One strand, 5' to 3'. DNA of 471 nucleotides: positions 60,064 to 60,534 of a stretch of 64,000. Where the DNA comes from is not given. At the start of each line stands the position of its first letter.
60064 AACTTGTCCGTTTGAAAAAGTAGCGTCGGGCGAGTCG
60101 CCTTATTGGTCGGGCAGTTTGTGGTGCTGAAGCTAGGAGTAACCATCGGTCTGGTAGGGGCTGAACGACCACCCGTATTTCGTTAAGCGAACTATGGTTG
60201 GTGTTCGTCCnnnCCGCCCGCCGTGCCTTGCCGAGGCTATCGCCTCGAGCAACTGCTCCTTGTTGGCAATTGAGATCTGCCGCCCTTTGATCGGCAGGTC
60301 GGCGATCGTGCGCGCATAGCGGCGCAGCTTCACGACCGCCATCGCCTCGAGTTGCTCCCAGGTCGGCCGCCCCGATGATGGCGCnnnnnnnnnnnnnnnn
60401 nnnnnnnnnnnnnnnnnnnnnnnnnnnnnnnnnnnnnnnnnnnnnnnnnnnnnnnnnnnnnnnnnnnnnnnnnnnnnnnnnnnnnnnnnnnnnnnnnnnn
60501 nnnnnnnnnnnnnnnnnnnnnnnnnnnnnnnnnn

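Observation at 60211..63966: Self-contained module: secreted small protein + TPR sigma-54 activator, then a sigma-54 promoter, then an orphan BMC shell-domain fusion protein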

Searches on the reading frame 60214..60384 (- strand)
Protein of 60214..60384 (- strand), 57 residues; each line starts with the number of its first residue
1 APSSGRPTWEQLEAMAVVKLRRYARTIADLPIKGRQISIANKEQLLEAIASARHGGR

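Call 22: search_protein_families(library=pfam, proteins=[window:60214-60366:-], max_evalue=10)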
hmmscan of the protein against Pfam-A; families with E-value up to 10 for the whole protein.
seq(51 aa): 1 family
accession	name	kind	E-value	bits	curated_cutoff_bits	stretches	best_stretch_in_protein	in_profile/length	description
PF13335.12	Mg_chelatase_C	-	0.076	14.1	26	1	7-43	59-91/94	Magnesium chelatase, subunit ChlI C-terminal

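Call 69: search_solved_structures(query=A5, max_evalue=10, show_alignments=3)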
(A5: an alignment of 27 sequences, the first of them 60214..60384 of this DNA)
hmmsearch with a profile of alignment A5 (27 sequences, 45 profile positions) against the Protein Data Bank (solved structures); distinct sequences matched with E-value up to 10: 3.
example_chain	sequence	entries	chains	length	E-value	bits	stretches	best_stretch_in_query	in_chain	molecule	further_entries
8apn_AM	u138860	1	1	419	0.82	12.5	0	9-26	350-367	mL116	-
8a22_AL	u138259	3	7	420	0.83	12.5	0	9-26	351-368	mL116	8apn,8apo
8apn_AL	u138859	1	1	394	1.4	11.7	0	8-26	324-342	mL116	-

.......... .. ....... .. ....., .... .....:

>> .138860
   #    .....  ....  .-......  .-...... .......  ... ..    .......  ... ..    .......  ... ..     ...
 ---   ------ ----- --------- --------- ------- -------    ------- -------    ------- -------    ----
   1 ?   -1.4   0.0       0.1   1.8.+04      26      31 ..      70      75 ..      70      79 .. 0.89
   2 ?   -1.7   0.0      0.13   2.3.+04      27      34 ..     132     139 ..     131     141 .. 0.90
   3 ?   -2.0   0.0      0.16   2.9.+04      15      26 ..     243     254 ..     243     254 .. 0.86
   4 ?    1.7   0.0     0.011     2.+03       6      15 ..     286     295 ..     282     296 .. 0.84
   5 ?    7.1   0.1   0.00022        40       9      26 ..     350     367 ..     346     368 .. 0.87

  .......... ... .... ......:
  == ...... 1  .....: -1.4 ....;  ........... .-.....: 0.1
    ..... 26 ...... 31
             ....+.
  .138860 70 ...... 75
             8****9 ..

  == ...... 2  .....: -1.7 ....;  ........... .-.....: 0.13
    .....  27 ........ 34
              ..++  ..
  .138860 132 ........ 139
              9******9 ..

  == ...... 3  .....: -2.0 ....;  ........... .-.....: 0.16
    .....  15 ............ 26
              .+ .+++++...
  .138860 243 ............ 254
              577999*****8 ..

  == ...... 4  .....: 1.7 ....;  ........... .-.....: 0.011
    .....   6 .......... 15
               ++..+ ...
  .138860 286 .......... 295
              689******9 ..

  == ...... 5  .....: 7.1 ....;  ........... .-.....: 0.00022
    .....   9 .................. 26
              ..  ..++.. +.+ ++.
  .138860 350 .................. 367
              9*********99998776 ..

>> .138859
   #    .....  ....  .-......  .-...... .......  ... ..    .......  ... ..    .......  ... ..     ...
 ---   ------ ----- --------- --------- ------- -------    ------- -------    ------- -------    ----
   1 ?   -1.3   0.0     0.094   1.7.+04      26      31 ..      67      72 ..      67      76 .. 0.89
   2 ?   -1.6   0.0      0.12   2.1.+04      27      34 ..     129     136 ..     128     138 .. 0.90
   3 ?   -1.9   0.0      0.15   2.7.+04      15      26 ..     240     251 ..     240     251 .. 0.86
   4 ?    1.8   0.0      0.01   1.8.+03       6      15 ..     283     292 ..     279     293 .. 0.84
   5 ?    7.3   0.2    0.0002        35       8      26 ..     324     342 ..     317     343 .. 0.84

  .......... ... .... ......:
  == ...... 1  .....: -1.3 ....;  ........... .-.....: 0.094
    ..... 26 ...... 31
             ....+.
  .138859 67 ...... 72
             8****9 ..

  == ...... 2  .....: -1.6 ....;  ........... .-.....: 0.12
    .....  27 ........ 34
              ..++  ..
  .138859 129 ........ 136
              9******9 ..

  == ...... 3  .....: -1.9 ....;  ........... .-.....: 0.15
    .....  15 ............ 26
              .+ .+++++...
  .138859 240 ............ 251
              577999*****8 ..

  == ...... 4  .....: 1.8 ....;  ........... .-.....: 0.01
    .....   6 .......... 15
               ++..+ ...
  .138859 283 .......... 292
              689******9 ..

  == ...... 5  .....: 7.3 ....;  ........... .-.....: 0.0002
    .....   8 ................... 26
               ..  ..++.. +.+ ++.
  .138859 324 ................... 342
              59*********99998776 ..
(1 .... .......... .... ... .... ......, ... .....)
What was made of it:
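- Tried and rejected: Nothing was found (call 69).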

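Call 75: predict_structure(alignment_id=A6)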
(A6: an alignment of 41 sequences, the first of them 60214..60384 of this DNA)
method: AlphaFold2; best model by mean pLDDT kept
length: 57 residues; sequences in the alignment: 41
mean_pLDDT: 83.6   pTM: 0.65
mean pLDDT of the five models: 83.6, 83.4, 83.1, 82.9, 81.8
residues with pLDDT >= 90: 25; 70-90: 24; 50-70: 4; < 50: 4
segments of 3 or more residues with pLDDT < 50: 1-3
pLDDT, mean of each block of 10 residues (from residue 1): 67 91 88 89 92 72
secondary structure, 60 per line:
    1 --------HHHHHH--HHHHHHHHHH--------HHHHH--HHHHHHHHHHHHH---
elements in order: H9-14 H17-26 H35-39 H42-54

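Call 79: fold_search(model_id=the predicted structure, library=pdb)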
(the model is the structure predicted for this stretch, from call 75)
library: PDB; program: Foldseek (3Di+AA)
matches with E <= 10: 32; with E <= 0.001: 0
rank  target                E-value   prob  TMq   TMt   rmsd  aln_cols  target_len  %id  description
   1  4g8b_B                1.6e+00  0.09  0.31  0.11   7.2        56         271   14  Crystal structures of N-acyl homoserine lactonase AidH S102G mutant complexed with N-hexanoyl homoserine lactone (released 2013-01-16)
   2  4g9e_B                2.4e+00  0.08  0.30  0.09   7.0        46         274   15  Crystal structures of N-acyl homoserine lactonase AidH complexed with N-butanoyl homoserine (released 2013-01-16)
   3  4g8c_A                2.9e+00  0.07  0.32  0.11   7.3        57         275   14  Crystal structures of N-acyl homoserine lactonase AidH E219G mutant complexed with N-hexanoyl homoserine (released 2013-01-16)
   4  4g8b_A                3.1e+00  0.06  0.31  0.11   7.1        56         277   14  Crystal structures of N-acyl homoserine lactonase AidH S102G mutant complexed with N-hexanoyl homoserine lactone (released 2013-01-16)
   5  6wa8_B                3.8e+00  0.44  0.64  0.10   2.3        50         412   14  Crystal structure of the E. coli transcription termination factor Rho (released 2020-09-16)
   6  7olc_Lh               4.3e+00  0.06  0.37  0.19  10.8        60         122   13  Thermophilic eukaryotic 80S ribosome at idle POST state (released 2022-01-26)
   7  1a3q_A                4.3e+00  0.05  0.26  0.08   6.3        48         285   17  HUMAN NF-KAPPA-B P52 BOUND TO DNA (released 1998-06-11)
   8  5jjl_C                5.6e+00  0.30  0.60  0.09   1.6        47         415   13  Rho transcription termination factor bound to rU8 and 5 ADP-BeF3 molecules (released 2016-11-16)
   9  9gy0_A                6.0e+00  0.18  0.53  0.06   2.1        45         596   18  Cryo_EM structure of human FAN1 R507H mutant in complex with 5' flap DNA substrate and PCNA (released 2025-01-29)
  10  8fje_A                6.4e+00  0.06  0.31  0.16   5.3        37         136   24  The five-repeat design E8 (released 2023-09-27)
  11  7m4v_X                6.4e+00  0.03  0.27  0.25  12.5        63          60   13  A. baumannii Ribosome-Eravacycline complex: 50S (released 2021-05-19)
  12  4ewi_A                7.3e+00  0.06  0.42  0.30   6.3        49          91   18  Crystal structure of the NLRP4 Pyrin domain (released 2012-09-05)
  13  6n7m_D                7.3e+00  0.04  0.31  0.29   8.7        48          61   21  1.78 Angstrom Resolution Crystal Structure of Hypothetical Protein CD630_05490 from Clostridioides difficile 630. (released 2018-12-12)
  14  2dk8_MODEL_1_A        7.3e+00  0.04  0.34  0.25  10.1        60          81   13  Solution structure of rpc34 subunit in RNA polymerase III from mouse (released 2006-10-06)
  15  1p6n_A                7.8e+00  0.02  0.25  0.07   8.4        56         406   23  Bovine endothelial NOS heme domain with L-N(omega)-nitroarginine-(4R)-amino-L-proline amide bound (released 2004-01-13)
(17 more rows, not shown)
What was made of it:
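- On Rho_N / SAP / HeH helix-extended-loop-helix domains: Best structural superpositions are on the Rho N-terminus (TM 0.60-0.64, rmsd 1.6-2.3 A), but with non-significant E-values (call 79).
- Best geometric PDB matches are the Rho N-terminus, TM 0.60-0.64 (call 79).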

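Call 100: search_protein_representatives(protein=window:60214-60384:-)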
Query: 57 residues. Proteins with E-value up to 0.001 (for the whole library): 87; up to 1e-10: 12; up to 1e-30: 0. The best 87 are listed.
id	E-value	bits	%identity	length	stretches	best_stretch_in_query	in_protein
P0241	7.3e-15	69.9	66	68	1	1-53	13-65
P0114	1.0e-14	69.5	77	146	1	6-52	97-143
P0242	1.2e-14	69.2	73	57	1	3-53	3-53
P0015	3.1e-14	68.0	75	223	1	3-53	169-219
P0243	9.5e-13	63.3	76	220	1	9-53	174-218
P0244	6.0e-12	60.9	65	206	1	2-52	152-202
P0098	9.5e-12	60.2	62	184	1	2-54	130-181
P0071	1.5e-11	59.7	63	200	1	4-54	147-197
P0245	2.6e-11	58.9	77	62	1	10-52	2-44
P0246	3.0e-11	58.7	67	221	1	5-53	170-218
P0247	3.2e-11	58.6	67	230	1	4-52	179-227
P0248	9.2e-11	57.2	74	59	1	9-50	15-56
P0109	1.8e-10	56.3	65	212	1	2-53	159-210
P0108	2.3e-10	55.9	70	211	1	4-50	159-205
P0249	3.5e-10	55.4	67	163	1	4-52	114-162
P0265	1.1e-07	47.6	59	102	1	8-53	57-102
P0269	6.1e-07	45.3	35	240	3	7-52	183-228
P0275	2.0e-06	43.7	57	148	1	7-50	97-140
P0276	3.6e-06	42.9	30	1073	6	17-48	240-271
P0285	6.2e-05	39.1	55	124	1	9-50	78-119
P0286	7.3e-05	38.8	60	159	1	8-52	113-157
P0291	1.5e-04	37.8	47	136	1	2-50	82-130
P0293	2.2e-04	37.3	48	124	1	5-50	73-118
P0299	4.2e-04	36.5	35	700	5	1-34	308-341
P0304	5.6e-04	36.1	50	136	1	11-52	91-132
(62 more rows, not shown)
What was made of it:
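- It is almost confined to BMC-H fusions, with 87 representatives among 1.84 billion proteins (call 100).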

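Call 101: search_protein_families(library=pfam, proteins=[P0276, P0299, P0269, P0285, P0291, P0293, P0304, P0275, P0286, P0265], max_evalue=0.01)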
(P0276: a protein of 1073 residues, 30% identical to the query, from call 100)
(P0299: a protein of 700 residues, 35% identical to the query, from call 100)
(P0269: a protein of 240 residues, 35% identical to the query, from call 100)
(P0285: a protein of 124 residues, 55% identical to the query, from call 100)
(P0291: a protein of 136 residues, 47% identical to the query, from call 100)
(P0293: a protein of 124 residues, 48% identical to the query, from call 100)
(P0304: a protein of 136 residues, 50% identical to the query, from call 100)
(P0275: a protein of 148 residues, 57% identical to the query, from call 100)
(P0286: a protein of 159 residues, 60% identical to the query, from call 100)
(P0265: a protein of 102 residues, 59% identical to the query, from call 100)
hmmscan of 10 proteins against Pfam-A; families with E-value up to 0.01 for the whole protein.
P0276 (1073 aa): 1 family
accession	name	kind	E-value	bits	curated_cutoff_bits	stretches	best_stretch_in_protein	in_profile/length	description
PF17212.9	Tube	-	1.4e-34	120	22.3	3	886-1019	4-136/169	Tail tubular protein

P0299 (700 aa): 5 families
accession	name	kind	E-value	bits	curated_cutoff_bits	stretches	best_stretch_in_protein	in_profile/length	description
PF02120.21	Flg_hook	-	2.4e-35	120.7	29.8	2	575-656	3-84/85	Flagellar hook-length control protein FliK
PF21384.2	Cas3_I-F_Cas2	-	2.4e-08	34.5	27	0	419-454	10-45/79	CRISPR-associated nuclease/helicase Cas3, I-F/YPEST, Cas2 domain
PF11302.14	DUF3104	-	3.6e-07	30.1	27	0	572-586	50-64/69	Protein of unknown function (DUF3104)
PF19047.5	HOOK_N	-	1.7e-06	28.3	23.5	0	411-450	16-55/146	HOOK domain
PF24534.1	HMA_PCA1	-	0.0039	17.3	24.5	0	440-471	18-49/68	PCA1 HMA heavy metal-associated domain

P0269 (240 aa): 4 families
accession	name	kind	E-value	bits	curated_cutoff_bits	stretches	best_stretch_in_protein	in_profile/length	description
PF07498.18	Rho_N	-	2.7e-17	62.9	24.9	2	187-227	1-36/43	Rho termination factor, N-terminal domain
PF02037.33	SAP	-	0.00067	19.7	23.9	0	187-204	1-18/37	SAP domain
PF24224.1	DUF7440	-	0.0025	18.4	25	0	185-209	71-95/110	Family of unknown function (DUF7440)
PF00216.26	Bac_DNA_binding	-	0.0032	18.1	22.4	0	70-98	1-26/90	Bacterial DNA-binding protein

P0285 (124 aa): 1 family
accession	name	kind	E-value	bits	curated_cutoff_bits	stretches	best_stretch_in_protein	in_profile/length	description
PF07498.18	Rho_N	-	0.0037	17.6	24.9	0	81-121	2-37/43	Rho termination factor, N-terminal domain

P0291 (136 aa): 1 family
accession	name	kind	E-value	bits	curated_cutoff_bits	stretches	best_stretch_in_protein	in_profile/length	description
PF07498.18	Rho_N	-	0.00012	22.3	24.9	1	91-131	1-36/43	Rho termination factor, N-terminal domain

P0293 (124 aa): 1 family
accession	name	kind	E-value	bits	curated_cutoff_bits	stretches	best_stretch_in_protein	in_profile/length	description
PF00936.24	BMC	-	0.00039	20.8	24.5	1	1-27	50-75/75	BMC domain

P0304 (136 aa): 2 families
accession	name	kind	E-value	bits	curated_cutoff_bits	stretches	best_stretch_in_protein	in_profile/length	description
PF00936.24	BMC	-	1.1e-09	38.5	24.5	1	1-38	39-75/75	BMC domain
PF02037.33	SAP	-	0.007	16.4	23.9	0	92-105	2-15/37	SAP domain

P0275 (148 aa): 2 families
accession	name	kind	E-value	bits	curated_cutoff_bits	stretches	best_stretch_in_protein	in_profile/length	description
PF00936.24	BMC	-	6.5e-28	97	24.5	1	6-81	1-75/75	BMC domain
PF22029.2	PhyR_sigma2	-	0.0012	19.3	27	0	109-120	7-18/55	Sigma2 domain of PhyR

P0286 (159 aa): 1 family
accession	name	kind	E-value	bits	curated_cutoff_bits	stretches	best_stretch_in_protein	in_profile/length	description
PF00936.24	BMC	-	1.8e-25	89.2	24.5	1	5-80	1-75/75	BMC domain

P0265 (102 aa): 0 families
